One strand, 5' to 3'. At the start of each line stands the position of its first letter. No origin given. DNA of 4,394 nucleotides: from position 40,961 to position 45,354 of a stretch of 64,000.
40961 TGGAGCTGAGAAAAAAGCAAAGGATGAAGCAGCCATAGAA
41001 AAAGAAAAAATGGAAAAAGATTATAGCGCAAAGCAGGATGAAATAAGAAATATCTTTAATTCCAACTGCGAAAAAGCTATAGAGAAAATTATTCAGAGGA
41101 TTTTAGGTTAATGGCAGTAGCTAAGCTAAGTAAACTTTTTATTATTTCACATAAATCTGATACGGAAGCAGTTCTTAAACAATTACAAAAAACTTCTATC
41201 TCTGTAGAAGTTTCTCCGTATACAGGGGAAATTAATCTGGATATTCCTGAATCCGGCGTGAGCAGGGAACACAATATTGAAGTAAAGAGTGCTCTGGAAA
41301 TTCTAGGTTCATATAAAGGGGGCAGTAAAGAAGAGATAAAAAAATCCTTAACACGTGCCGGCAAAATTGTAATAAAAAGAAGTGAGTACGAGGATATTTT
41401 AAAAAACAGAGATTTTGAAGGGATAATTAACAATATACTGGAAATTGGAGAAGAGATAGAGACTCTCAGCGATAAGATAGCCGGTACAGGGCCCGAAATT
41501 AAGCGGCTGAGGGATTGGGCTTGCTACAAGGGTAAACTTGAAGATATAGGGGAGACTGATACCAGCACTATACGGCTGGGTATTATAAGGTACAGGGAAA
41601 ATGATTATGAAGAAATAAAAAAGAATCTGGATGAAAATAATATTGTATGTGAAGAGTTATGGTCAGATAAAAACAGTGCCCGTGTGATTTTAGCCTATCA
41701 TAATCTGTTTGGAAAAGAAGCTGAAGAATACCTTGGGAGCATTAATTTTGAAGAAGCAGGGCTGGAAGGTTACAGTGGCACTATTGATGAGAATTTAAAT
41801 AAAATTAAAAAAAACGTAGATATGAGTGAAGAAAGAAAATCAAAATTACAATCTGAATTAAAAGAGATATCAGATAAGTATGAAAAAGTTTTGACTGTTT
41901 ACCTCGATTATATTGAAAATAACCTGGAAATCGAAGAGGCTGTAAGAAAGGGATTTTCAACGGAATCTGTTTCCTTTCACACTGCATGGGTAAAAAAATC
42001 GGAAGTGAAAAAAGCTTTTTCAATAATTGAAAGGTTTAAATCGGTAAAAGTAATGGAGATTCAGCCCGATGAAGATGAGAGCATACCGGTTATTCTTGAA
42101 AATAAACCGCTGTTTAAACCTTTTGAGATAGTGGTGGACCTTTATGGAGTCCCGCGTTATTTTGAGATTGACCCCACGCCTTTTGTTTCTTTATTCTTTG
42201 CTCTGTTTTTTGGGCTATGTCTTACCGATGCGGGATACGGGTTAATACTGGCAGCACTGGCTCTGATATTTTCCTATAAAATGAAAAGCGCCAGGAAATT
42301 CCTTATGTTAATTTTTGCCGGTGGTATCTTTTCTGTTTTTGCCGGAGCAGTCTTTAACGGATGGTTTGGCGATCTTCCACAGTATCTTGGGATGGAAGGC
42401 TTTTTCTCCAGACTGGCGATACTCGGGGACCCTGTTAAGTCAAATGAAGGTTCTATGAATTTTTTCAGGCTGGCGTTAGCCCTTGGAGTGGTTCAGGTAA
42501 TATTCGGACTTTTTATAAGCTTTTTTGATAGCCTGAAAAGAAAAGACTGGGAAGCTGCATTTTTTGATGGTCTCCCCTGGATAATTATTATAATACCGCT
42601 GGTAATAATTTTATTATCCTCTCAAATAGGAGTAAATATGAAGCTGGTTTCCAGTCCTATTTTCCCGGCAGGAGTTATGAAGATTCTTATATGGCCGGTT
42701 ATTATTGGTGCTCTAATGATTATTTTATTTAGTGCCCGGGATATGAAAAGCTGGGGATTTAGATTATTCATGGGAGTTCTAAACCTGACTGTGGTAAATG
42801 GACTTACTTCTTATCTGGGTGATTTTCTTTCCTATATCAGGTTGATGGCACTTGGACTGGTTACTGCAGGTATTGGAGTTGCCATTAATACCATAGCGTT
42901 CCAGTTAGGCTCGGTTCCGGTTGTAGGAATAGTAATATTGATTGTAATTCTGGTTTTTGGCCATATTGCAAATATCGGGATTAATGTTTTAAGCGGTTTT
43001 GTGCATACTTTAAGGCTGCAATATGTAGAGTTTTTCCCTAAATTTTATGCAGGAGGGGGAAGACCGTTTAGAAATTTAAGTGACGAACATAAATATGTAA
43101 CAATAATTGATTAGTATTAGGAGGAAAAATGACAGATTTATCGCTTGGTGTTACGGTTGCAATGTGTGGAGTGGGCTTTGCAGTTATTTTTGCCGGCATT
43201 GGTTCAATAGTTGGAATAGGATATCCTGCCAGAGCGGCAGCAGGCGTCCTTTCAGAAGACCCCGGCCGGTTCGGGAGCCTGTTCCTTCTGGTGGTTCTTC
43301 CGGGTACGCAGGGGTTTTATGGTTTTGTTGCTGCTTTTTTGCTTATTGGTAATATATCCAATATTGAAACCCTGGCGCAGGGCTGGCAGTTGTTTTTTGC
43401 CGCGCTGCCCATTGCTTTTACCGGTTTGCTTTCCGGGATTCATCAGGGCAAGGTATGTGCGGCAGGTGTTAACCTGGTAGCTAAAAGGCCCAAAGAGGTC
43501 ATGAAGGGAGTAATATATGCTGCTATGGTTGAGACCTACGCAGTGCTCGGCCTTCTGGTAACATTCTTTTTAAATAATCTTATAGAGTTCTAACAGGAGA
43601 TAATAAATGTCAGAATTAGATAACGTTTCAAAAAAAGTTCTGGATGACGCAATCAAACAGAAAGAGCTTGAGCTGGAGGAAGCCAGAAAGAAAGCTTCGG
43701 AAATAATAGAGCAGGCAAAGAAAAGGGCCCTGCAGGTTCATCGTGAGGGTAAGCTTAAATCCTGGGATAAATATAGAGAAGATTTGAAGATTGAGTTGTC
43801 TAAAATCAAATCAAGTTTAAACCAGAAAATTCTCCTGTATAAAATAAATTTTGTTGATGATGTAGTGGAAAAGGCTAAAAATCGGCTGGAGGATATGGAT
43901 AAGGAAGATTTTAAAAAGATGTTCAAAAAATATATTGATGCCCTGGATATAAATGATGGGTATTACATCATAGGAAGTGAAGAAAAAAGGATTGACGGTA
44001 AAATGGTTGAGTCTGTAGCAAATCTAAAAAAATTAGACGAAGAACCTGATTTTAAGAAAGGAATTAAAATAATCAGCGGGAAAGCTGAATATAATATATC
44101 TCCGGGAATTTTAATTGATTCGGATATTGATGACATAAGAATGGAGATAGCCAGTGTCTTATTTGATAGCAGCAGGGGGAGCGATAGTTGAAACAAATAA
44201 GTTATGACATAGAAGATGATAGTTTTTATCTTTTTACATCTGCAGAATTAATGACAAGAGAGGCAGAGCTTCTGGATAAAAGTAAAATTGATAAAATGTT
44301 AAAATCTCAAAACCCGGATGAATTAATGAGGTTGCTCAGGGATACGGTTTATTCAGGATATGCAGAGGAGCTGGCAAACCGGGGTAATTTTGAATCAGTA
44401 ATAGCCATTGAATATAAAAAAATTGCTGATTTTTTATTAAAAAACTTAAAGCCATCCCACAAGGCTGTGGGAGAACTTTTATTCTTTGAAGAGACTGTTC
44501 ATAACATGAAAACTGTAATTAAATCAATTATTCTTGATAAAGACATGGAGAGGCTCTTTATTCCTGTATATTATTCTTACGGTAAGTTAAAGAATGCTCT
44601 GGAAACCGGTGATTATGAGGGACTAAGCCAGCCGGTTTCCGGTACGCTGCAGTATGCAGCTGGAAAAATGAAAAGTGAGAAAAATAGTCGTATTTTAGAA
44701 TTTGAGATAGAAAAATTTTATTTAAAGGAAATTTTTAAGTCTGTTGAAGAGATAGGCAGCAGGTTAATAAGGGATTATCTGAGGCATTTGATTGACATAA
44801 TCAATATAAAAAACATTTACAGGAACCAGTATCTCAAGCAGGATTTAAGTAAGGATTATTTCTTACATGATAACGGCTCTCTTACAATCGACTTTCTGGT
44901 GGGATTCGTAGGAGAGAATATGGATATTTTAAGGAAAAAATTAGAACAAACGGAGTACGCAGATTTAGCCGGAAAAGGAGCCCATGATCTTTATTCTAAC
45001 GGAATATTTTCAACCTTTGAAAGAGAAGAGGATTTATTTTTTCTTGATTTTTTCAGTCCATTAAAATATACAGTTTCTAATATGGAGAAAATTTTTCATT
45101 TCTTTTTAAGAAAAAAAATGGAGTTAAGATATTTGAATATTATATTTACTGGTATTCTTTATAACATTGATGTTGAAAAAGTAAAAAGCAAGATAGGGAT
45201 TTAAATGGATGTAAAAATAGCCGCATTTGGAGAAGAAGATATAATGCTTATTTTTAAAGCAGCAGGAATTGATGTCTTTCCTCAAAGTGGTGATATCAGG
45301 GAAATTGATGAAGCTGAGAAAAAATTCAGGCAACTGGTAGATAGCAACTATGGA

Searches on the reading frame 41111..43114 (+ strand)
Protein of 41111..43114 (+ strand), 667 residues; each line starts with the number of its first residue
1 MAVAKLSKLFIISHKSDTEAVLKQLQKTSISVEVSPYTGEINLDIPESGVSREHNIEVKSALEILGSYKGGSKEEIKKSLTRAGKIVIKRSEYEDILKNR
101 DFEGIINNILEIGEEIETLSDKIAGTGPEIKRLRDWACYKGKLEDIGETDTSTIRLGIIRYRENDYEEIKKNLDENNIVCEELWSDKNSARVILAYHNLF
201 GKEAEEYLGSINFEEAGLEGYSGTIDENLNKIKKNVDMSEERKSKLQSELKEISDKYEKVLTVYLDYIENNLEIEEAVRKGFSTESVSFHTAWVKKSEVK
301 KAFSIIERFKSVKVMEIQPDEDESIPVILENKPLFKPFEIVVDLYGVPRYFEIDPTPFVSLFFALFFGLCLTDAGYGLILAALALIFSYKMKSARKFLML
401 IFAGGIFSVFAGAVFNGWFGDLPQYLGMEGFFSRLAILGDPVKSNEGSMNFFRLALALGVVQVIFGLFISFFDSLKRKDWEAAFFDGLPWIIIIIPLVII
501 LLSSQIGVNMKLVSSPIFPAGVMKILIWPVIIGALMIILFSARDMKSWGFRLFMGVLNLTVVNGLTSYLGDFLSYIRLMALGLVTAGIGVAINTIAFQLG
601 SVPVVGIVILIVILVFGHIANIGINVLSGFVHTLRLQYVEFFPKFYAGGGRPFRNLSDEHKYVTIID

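Call 76: search_protein_families(library=ncbifam, proteins=[window:41111-43114:+], max_evalue=0.00001)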
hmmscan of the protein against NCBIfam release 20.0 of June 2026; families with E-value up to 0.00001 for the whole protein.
window:41111-43114:+ (667 aa): 9 families
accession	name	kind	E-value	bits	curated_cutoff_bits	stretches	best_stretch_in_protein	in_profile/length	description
NF004428.0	PRK05771.2-1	equivalog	1.6e-102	343.8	766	1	55-663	66-676/680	V-type ATP synthase subunit I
NF004427.0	PRK05771.1-1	equivalog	5.3e-72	243.5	942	1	82-665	106-659/668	V-type ATP synthase subunit I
NF004430.0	PRK05771.2-4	equivalog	7.2e-71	239.6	670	1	100-662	94-643/646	V-type ATP synthase subunit I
NF004434.0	PRK05771.3-3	equivalog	1.2e-62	212.3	777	1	235-657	226-676/686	V-type ATP synthase subunit I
NF004429.0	PRK05771.2-2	equivalog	4.4e-49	167.7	799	1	98-641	71-587/608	V-type ATP synthase subunit I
NF004431.0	PRK05771.2-5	equivalog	2.6e-34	118.8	851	2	99-399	71-351/649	V-type ATP synthase subunit I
NF004432.0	PRK05771.3-1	equivalog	4.6e-30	104.6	1044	1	220-663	200-633/643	V-type ATP synthase subunit I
NF004433.0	PRK05771.3-2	equivalog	1.7e-20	72.9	1173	1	110-423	105-415/701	V-type ATP synthase subunit I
NF004435.0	PRK05771.3-4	equivalog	7.7e-18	64.2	1410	2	224-423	219-417/701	V-type ATP synthase subunit I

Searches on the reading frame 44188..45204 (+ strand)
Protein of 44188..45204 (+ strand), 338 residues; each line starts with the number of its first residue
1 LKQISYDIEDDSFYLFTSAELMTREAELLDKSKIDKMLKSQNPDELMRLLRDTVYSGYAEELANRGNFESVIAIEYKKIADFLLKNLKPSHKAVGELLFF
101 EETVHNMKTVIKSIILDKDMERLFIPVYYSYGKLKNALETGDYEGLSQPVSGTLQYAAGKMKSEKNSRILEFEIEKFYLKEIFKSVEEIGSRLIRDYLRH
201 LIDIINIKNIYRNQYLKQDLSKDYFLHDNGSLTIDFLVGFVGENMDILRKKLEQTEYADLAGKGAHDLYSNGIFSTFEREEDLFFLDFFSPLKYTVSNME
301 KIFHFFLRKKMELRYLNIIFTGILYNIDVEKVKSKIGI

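Call 49: search_protein_families(library=pfam, proteins=[window:44188-45204:+], max_evalue=0.0001)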
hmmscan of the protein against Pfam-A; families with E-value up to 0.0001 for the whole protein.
window:44188-45204:+ (338 aa): 1 family
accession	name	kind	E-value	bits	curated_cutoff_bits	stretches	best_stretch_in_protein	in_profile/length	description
PF01992.21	vATP-synt_AC39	-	1.3e-42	146.8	29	1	22-333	6-337/339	ATP synthase (C/AC39) subunit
